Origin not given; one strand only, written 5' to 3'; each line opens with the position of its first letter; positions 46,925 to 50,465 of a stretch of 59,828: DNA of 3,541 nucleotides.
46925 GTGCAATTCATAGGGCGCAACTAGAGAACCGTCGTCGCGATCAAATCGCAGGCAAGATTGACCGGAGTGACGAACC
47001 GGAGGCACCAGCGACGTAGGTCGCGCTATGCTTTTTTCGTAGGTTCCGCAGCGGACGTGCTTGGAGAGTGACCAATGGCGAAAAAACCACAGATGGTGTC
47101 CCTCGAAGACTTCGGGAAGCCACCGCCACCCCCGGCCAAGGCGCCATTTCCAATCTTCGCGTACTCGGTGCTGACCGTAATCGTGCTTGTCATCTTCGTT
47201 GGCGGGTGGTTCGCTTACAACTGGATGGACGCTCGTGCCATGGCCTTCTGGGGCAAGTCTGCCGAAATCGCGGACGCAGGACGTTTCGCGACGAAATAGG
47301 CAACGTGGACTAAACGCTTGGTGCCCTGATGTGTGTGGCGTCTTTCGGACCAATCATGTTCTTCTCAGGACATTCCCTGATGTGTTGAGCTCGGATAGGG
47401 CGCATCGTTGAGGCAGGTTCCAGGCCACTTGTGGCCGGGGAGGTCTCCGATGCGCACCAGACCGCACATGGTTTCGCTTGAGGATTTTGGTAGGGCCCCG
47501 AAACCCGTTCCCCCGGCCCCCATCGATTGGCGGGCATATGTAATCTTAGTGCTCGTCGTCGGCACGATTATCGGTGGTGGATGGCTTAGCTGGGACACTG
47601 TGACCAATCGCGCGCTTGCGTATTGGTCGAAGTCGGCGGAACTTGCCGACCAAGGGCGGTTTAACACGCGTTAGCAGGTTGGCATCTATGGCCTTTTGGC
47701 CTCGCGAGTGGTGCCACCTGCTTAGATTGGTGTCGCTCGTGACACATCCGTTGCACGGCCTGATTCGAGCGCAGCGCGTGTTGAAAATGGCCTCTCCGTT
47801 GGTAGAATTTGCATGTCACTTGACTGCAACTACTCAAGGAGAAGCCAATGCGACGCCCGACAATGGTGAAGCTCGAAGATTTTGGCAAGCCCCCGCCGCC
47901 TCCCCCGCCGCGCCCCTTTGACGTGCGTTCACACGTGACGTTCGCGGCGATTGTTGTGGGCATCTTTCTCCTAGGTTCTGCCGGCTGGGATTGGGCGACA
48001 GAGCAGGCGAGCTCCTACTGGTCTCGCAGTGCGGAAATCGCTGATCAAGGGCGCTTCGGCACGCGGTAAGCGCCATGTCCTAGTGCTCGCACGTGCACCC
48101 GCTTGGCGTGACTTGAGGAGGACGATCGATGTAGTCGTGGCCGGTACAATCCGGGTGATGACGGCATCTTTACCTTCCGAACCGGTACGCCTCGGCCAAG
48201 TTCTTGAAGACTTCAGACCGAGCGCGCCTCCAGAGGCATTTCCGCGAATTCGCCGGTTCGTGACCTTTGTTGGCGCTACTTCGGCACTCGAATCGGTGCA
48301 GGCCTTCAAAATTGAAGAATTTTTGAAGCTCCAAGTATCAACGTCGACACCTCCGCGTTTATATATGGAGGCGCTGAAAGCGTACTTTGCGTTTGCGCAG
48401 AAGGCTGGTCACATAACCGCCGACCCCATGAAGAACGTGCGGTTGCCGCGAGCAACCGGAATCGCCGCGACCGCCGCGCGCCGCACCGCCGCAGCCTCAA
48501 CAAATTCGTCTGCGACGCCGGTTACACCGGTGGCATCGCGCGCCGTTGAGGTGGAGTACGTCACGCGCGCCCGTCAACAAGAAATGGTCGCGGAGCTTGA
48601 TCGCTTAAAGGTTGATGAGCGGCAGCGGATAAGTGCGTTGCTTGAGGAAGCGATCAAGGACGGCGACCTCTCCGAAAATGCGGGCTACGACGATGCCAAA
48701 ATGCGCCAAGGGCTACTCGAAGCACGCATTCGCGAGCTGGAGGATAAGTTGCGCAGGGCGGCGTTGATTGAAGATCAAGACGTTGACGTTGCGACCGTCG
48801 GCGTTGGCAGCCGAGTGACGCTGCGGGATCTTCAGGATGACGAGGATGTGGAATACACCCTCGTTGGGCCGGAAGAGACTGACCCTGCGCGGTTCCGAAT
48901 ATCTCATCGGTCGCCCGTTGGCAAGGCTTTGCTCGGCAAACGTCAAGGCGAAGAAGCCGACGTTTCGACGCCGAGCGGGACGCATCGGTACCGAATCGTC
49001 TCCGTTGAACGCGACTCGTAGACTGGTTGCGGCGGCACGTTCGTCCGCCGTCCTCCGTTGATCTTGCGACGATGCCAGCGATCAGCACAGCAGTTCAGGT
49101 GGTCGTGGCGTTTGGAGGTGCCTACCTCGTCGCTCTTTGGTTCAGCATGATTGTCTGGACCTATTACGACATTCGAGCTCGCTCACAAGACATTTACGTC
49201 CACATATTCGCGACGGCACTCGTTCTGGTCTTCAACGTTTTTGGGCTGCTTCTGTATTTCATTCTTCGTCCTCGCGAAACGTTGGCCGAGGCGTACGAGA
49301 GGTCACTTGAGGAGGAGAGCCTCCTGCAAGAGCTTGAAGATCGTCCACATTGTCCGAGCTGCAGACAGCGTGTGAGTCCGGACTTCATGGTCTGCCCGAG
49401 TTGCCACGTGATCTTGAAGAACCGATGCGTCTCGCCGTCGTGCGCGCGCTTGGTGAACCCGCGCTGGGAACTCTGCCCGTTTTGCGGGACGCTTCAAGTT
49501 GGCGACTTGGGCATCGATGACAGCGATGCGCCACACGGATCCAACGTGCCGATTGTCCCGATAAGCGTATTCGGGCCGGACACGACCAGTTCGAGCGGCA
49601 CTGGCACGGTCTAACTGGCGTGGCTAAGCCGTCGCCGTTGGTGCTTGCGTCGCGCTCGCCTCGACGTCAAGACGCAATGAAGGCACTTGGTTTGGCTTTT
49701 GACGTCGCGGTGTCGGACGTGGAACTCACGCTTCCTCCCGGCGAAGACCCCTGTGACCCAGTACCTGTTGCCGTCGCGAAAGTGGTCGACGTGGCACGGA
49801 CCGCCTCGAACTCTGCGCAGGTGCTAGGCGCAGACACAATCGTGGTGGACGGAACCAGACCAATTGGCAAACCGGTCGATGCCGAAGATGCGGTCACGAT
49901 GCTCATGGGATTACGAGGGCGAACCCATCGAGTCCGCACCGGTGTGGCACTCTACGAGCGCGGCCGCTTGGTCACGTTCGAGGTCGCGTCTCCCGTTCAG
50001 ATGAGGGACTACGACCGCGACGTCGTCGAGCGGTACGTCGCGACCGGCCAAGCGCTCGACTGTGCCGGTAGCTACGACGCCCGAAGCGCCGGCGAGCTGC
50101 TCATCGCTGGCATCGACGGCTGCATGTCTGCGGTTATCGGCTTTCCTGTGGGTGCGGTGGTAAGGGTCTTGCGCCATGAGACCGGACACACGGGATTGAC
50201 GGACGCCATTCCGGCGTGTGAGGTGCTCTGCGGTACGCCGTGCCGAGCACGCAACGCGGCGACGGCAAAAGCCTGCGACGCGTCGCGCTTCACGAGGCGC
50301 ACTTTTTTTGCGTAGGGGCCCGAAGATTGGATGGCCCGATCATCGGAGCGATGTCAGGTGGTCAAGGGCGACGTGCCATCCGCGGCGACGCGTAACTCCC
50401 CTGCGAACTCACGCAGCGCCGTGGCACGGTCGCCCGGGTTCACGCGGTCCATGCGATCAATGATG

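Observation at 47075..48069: Tandem triplication of an undescribed small membrane-protein family (LEDFG-polyPro N-terminus, one TM, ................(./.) tail)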

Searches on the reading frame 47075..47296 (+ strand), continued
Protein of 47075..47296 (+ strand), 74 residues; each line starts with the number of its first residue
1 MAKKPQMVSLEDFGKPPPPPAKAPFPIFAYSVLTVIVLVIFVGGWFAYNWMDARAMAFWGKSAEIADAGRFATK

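Call 62: find_related_loci(query=A3, collection=viral_contigs, flank=4000)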
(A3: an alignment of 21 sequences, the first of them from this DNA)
Query A3 (74 aa) in viral_contigs; peptide patterns used: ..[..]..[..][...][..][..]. (x = any residue, [..] = any of these).
12 stretches matched a pattern, but none encodes a relative of the query by tblastn (E <= 1e-3).
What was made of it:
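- On Type I toxin-antitoxin small toxins: No relatives occur in viral contigs (call 62).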

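Call 70: search_protein_families(library=pfam, proteins=[P0026, P0030, P0020, P0022, P0031], max_evalue=0.1)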
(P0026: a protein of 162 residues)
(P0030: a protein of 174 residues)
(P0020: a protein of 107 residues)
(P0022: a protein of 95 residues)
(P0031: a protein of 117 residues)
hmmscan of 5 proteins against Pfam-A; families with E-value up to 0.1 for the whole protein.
P0026 (162 aa): 6 families
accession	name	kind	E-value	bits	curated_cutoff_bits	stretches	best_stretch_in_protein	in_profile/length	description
PF13240.11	Zn_Ribbon_1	-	6.3e-08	32.6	25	1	2-23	1-22/23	zinc-ribbon domain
PF12773.13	DZR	-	5.5e-06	26.9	27.3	1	3-25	1-23/45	Double zinc ribbon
PF13248.11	Zn_ribbon_3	-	0.0033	17.3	27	1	2-22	4-24/26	zinc-ribbon domain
PF18912.6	DZR_2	-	0.023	15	27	1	3-26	24-48/56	Double zinc ribbon domain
PF17032.10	Zn_ribbon_15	-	0.034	15.4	28.9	1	2-21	54-73/73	zinc-ribbon family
PF18414.7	zf_C2H2_10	-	0.073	13.1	25.6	0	3-12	5-14/26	C2H2 type zinc-finger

P0030 (174 aa): 9 families
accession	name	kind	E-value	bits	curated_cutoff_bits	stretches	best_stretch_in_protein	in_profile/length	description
PF13240.11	Zn_Ribbon_1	-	2.8e-07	30.6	25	1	4-24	2-22/23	zinc-ribbon domain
PF12773.13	DZR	-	2.4e-06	28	27.3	1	4-26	1-23/45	Double zinc ribbon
PF18912.6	DZR_2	-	0.0021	18.3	27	1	4-26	24-47/56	Double zinc ribbon domain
PF09297.16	Zn_ribbon_NUD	-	0.0044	17.1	24.8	1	14-25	2-13/32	NADH pyrophosphatase zinc ribbon domain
PF24460.1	DUF7575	-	0.0073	16.1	28.5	1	3-25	5-27/28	Domain of unknown function (DUF7575)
PF17032.10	Zn_ribbon_15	-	0.009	17.2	28.9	1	2-22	53-73/73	zinc-ribbon family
PF14803.11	Zn_ribbon_Nudix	-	0.013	15.8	25.6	0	16-25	1-10/34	Nudix N-terminal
PF13248.11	Zn_ribbon_3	-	0.013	15.4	27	1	1-24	2-25/26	zinc-ribbon domain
PF10571.15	UPF0547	-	0.075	13.6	29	1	3-22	2-21/26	Uncharacterised protein family UPF0547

P0020 (107 aa): 1 family
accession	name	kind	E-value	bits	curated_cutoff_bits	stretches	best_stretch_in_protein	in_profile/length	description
PF10912.14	Glam1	-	0.0025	18.3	22.3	1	48-90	57-99/146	Glia associated membrane protein glam-1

P0022 (95 aa): 0 families

P0031 (117 aa): 0 families
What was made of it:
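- Closest known: Zinc-ribbon, Pro-rich linker, TM proteins of Actinobacteria and Chloroflexota. Same: Distant family members P0026 and P0030 have exactly this architecture (call 70).
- Distant members also carry N-terminal zinc-ribbon fusions (call 70).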

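Call 71: search_protein_families(library=phrogs, proteins=[window:47075-47296:+], max_evalue=0.1)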
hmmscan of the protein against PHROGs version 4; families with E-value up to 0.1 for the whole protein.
seq(74 aa): 0 families

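Call 72: search_protein_families(library=padloc, proteins=[window:47075-47296:+], max_evalue=0.1)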
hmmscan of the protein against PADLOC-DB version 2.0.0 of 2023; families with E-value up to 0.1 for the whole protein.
seq(74 aa): 0 families
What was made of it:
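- Tried and rejected: There are no PHROGs or PADLOC hits and no viral-contig relatives (calls 62, 71, 72).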

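Call 73: find_encoding_contigs(protein=P0026, flank=5000, max_places=3)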
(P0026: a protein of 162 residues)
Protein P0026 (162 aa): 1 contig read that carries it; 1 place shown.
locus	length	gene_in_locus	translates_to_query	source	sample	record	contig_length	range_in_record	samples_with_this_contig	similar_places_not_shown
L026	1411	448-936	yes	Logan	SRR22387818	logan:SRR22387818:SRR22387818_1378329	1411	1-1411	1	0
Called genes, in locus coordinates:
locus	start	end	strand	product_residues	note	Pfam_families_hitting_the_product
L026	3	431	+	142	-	?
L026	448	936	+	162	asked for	PF12773:DZR (weak), PF13240:Zn_Ribbon_1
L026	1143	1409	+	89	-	?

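Call 74: find_encoding_contigs(protein=P0030, flank=5000, max_places=3)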
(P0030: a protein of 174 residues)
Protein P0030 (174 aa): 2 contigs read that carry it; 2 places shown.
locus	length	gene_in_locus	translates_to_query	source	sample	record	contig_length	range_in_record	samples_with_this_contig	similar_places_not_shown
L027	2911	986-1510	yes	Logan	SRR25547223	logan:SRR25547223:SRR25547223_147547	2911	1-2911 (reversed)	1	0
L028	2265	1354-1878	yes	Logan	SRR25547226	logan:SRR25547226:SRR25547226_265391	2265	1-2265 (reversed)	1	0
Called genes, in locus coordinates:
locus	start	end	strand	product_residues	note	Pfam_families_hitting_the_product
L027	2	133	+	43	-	?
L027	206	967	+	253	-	PF07238:PilZ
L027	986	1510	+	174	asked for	PF12773:DZR (weak), PF13240:Zn_Ribbon_1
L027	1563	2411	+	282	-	PF03449:GreA_GreB_N, PF01272:GreA_GreB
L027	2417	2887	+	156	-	PF17032:Zn_ribbon_15 (faint), PF10571:UPF0547 (faint), PF12773:DZR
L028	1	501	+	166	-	?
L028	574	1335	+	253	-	PF07238:PilZ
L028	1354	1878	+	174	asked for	PF12773:DZR (weak), PF13240:Zn_Ribbon_1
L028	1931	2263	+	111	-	?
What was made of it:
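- Distant family members carry a DZR-type zinc ribbon fused to their N-terminus, yet keep the same position in the block (calls 70, 74).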

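Call 80: find_encoding_contigs(protein=P0011, flank=3000, max_places=2)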
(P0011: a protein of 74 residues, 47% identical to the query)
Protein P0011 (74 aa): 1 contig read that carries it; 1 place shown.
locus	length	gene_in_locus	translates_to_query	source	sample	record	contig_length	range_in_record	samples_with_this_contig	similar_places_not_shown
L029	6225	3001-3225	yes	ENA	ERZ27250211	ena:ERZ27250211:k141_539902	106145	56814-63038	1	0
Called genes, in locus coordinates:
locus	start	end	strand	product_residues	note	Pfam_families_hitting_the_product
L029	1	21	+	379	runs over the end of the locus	PF01264:Chorismate_synt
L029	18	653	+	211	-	PF13238:AAA_18 (faint), PF13671:AAA_33 (faint), PF01202:SKI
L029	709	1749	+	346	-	PF00465:Fe-ADH, PF13685:Fe-ADH_2, PF01761:DHQ_synthase, PF24621:DHQS_C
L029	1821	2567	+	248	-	PF07238:PilZ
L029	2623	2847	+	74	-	-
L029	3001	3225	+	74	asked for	-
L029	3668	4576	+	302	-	PF03449:GreA_GreB_N, PF01272:GreA_GreB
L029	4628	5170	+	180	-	PF12773:DZR (weak)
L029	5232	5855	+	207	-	PF02545:Maf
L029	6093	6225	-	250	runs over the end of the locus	PF00290:Trp_syntA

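Call 81: find_encoding_contigs(protein=P0006, flank=3000, max_places=2)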
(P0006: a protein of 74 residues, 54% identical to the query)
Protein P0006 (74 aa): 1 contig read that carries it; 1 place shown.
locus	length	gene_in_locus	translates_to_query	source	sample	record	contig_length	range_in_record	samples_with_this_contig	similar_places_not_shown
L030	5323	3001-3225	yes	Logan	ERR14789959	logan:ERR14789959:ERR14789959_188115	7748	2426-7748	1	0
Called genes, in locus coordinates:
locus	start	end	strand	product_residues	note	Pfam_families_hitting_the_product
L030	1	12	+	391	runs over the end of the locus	PF01264:Chorismate_synt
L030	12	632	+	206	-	PF13238:AAA_18 (faint), PF13671:AAA_33 (weak), PF01202:SKI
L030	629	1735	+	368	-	PF00465:Fe-ADH, PF13685:Fe-ADH_2, PF01761:DHQ_synthase, PF24621:DHQS_C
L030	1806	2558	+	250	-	PF07238:PilZ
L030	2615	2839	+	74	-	-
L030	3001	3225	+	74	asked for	-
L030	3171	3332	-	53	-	-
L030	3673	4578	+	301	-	PF03449:GreA_GreB_N, PF01272:GreA_GreB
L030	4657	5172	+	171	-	PF12773:DZR (weak), PF13240:Zn_Ribbon_1 (faint)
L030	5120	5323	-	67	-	?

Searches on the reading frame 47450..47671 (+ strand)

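Call 3: search_protein_families(library=pfam, proteins=[window:47450-47671:+], max_evalue=1)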
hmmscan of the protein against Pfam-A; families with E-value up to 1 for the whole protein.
seq(74 aa): 2 families
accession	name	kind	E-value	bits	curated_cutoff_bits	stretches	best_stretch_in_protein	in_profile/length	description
PF11446.13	DUF2897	-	0.17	12.2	25.2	1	27-43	3-19/54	Protein of unknown function (DUF2897)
PF15113.11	TMEM117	-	0.18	11.1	27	1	27-56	200-229/411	TMEM117 protein family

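Call 4: search_protein_families(library=ncbifam, proteins=[window:47450-47671:+], max_evalue=1)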
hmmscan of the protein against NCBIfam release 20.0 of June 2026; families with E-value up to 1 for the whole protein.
seq(74 aa): 0 families

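Call 71: search_protein_families(library=phrogs, proteins=[window:47450-47671:+], max_evalue=0.1)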
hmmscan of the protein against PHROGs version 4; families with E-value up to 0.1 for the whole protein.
seq(74 aa): 0 families

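Call 72: search_protein_families(library=padloc, proteins=[window:47450-47671:+], max_evalue=0.1)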
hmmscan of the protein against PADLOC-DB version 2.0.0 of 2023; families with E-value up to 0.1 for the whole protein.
seq(74 aa): 0 families

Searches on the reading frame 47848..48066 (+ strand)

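Call 3: search_protein_families(library=pfam, proteins=[window:47848-48066:+], max_evalue=1)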
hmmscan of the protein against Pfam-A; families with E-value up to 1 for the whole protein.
seq(73 aa): 1 family
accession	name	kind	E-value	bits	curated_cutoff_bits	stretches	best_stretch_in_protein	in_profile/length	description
PF19053.6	EccD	-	0.0018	17.7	30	1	26-66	275-315/339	EccD-like transmembrane domain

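Call 4: search_protein_families(library=ncbifam, proteins=[window:47848-48066:+], max_evalue=1)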
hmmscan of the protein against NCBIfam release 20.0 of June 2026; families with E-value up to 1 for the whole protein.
seq(73 aa): 0 families

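Call 71: search_protein_families(library=phrogs, proteins=[window:47848-48066:+], max_evalue=0.1)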
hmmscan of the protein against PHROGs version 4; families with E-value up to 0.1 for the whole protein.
seq(73 aa): 0 families

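Call 72: search_protein_families(library=padloc, proteins=[window:47848-48066:+], max_evalue=0.1)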
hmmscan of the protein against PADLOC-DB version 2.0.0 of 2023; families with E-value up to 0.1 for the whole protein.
seq(73 aa): 0 families

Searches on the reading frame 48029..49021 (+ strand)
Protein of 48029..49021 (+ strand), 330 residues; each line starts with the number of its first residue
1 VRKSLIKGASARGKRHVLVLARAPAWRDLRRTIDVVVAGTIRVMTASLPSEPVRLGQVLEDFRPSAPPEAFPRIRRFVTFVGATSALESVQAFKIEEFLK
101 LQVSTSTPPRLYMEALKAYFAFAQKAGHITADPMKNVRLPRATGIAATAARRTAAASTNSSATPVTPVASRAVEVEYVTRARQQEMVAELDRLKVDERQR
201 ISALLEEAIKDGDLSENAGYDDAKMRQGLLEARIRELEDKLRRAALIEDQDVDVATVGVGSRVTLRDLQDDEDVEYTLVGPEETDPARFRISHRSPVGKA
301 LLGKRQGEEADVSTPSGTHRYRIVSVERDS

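Call 3: search_protein_families(library=pfam, proteins=[window:48029-49021:+], max_evalue=1)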
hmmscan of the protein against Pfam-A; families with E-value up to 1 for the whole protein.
window:48029-49021:+ (330 aa): 4 families
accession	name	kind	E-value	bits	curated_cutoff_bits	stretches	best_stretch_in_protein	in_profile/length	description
PF01272.25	GreA_GreB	-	2.3e-25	88.8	26.9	1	256-327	5-76/77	Transcription elongation factor, GreA/GreB, C-term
PF03449.20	GreA_GreB_N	-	1.1e-20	74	24.5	1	177-244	2-69/71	Transcription elongation factor, N-terminal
PF14693.11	Ribosomal_TL5_C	-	0.00076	20.2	27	1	226-276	19-69/84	Ribosomal protein TL5, C-terminal domain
PF13102.12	Phage_int_SAM_5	-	0.28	12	22.3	0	94-137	53-96/98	Phage integrase SAM-like domain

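Call 4: search_protein_families(library=ncbifam, proteins=[window:48029-49021:+], max_evalue=1)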
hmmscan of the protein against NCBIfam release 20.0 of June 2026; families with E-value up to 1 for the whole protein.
window:48029-49021:+ (330 aa): 16 families
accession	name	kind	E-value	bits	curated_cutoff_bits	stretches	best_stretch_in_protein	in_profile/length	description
TIGR01462.1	greA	subfamily_domain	4.9e-47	159.8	139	1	177-327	1-151/151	transcription elongation factor GreA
NF001263.0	PRK00226.1-4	equivalog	8e-47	159.1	145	1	174-328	5-159/160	transcription elongation factor GreA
NF001261.0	PRK00226.1-2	equivalog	1.2e-42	145.4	167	1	176-327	4-155/157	transcription elongation factor GreA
NF001264.0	PRK00226.1-5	equivalog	7.8e-35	120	180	1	179-327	7-156/158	transcription elongation factor GreA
NF001260.0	PRK00226.1-1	equivalog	1.1e-27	96.7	234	1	178-328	8-158/160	transcription elongation factor GreA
NF011309.0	PRK14720.1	equivalog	2.6e-27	95.3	714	1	181-328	755-902/906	transcription elongation factor GreA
NF002506.1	PRK01885.1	equivalog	1.7e-26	92.8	188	1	176-327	3-153/156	transcription elongation factor GreB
NF001262.0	PRK00226.1-3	equivalog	4.3e-24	85.1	161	1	173-320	4-152/165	transcription elongation factor GreA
TIGR01461.1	greB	equivalog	4.2e-23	81.8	171.05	1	176-327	3-153/156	transcription elongation factor GreB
NF004396.0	PRK05753.1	equivalog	1.8e-16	60.2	109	1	232-327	30-126/137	nucleoside diphosphate kinase regulator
NF004969.0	PRK06330.1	equivalog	4.8e-15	55.3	697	1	184-310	575-700/718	transcript cleavage factor/unknown domain fusion protein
NF004548.0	PRK05892.1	equivalog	3.1e-13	49.9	126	1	180-327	10-155/158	nucleoside diphosphate kinase regulator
NF004973.0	PRK06342.1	equivalog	2.1e-10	40.6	159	1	233-313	72-150/160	transcription elongation factor GreA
TIGR02225.1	recomb_XerD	equivalog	0.0098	15.2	329.6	1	74-142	25-96/290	site-specific tyrosine recombinase XerD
NF004129.0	PRK05618.1-4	equivalog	0.03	13.9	164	1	227-276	114-163/178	50S ribosomal protein L25/general stress protein Ctc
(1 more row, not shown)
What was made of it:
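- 48158..49021 (+): Downstream neighbour: a long GreA of 287 aa. It has a ~100-aa integrase-SAM-like N-terminal domain, an Ala-rich linker and then the GreA domains. A conserved TACAAT at 48145-48150, 7 nt before the ATG, suggests a leaderless mRNA. Pfam and NCBIfam GreA hits (calls 3, 4).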

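Call 72: search_protein_families(library=padloc, proteins=[window:48158-49021:+], max_evalue=0.1)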
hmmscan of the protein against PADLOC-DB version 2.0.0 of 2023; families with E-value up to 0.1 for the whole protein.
window:48158-49021:+ (287 aa): 0 families

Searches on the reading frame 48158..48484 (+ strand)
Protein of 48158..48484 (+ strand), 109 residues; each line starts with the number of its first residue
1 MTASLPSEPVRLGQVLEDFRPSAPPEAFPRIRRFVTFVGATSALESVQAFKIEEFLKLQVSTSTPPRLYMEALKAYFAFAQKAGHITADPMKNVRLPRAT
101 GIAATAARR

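Call 52: find_homologous_proteins(query=window:48158-48484:+, max_evalue=0.001)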
Query seq(109 aa) (109 aa): 1 proteins with E <= 0.001 among 15 candidates.
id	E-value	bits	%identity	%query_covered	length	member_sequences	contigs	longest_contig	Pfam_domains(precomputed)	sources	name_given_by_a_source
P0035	2.5e-58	212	94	94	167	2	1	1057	-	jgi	-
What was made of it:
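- Tried and rejected: It returned one hit only (call 52).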

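Call 61: search_solved_structures(query=A5, max_evalue=1)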
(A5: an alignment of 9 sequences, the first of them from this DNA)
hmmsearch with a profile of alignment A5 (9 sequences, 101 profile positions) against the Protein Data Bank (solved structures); distinct sequences matched with E-value up to 1: 5.
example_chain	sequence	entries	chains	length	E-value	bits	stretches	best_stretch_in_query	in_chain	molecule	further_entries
5vfz_A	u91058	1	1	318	0.0018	21.7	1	21-97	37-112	Gp33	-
2kj5_A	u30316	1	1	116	0.058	16.9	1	11-92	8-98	Phage integrase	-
3ld3_A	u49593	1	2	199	0.12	15.8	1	41-82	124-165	Inorganic pyrophosphatase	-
6zv3_A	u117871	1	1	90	0.19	15.2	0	5-46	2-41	Mediator of RNA polymerase II transcription subunit 26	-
5odd_A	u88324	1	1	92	0.36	14.3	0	6-46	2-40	Mediator of RNA polymerase II transcription subunit 26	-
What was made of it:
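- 48158..49021 (+): The N-terminal domain matches PDB 5vfz at E=0.0018 (call 61).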

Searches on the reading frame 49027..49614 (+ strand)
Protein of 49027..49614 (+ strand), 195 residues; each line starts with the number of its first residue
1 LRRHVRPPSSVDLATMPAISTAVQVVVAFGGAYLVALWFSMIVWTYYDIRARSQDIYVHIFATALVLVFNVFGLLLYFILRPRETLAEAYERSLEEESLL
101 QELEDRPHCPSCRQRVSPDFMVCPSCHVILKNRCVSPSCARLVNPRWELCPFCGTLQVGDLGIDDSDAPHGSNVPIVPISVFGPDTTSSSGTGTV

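Call 3: search_protein_families(library=pfam, proteins=[window:49027-49614:+], max_evalue=1)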
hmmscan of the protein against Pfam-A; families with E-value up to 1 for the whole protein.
window:49027-49614:+ (195 aa): 8 families
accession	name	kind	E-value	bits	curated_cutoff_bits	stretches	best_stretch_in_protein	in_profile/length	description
PF12773.13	DZR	-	1.9e-06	28.4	27.3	1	109-154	1-45/45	Double zinc ribbon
PF17032.10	Zn_ribbon_15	-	5.4e-05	24.3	28.9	1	104-126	50-72/73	zinc-ribbon family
PF13240.11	Zn_Ribbon_1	-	0.0048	17.1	25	1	108-126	1-19/23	zinc-ribbon domain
PF13248.11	Zn_ribbon_3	-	0.01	15.7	27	1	137-155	6-24/26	zinc-ribbon domain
PF18912.6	DZR_2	-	0.063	13.6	27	1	107-153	8-52/56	Double zinc ribbon domain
PF10571.15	UPF0547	-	0.092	13.3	29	0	108-126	2-20/26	Uncharacterised protein family UPF0547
PF23455.1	DUF7129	-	0.71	10.1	30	0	109-136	14-43/45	Domain of unknown function (DUF7129)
PF13396.11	PLDc_N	-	0.82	10.1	23.3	0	64-81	24-41/42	Phospholipase_D-nuclease N-terminal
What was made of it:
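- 49027..49614 (+): Membrane protein with a C-terminal double zinc ribbon (DZR). Its real start is probably ATG 49072. It belongs to the conserved block. Pfam DZR 1.9e-6 (call 3).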

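Call 4: search_protein_families(library=ncbifam, proteins=[window:49027-49614:+], max_evalue=1)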
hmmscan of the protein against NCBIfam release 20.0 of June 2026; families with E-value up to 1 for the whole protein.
window:49027-49614:+ (195 aa): 4 families
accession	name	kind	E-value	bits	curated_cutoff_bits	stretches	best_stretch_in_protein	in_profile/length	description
NF049953.1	ribbon_DG_selen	exception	0.21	11.5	130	1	97-128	138-169/172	zinc ribbon-containing (seleno)protein DG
NF033218.1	anchor_AmaP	equivalog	0.43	10.3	55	1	25-85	14-75/166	alkaline shock response membrane anchor protein AmaP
NF011149.0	PRK14559.1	equivalog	0.82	8.3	374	0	109-156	4-50/642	serine/threonine phosphatase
NF001385.0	PRK00279.2-3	equivalog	0.84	9.2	315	1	95-133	119-159/213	adenylate kinase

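Call 72: search_protein_families(library=padloc, proteins=[window:49027-49614:+], max_evalue=0.1)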
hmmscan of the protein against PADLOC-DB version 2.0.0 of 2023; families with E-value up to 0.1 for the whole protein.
window:49027-49614:+ (195 aa): 0 families

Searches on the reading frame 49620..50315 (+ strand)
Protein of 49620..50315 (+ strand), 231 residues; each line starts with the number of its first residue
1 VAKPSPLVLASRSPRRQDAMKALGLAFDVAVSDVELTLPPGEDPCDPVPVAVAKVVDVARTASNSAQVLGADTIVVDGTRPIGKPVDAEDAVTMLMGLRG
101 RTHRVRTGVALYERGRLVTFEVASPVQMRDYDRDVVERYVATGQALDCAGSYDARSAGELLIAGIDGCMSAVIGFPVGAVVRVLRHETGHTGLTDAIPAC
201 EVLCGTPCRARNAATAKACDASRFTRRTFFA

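Call 11: search_protein_families(library=pfam, proteins=[window:49620-50315:+], max_evalue=0.00001)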
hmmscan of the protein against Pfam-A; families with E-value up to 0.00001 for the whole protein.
window:49620-50315:+ (231 aa): 1 family
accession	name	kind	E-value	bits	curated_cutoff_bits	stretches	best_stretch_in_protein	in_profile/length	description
PF02545.19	Maf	-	2.2e-43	148.6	27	1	6-186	1-186/187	Maf-like protein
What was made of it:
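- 49620..50315 (+): Maf-like nucleotide pyrophosphatase, the last gene of the conserved block. Pfam Maf 2.2e-43 (call 11).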
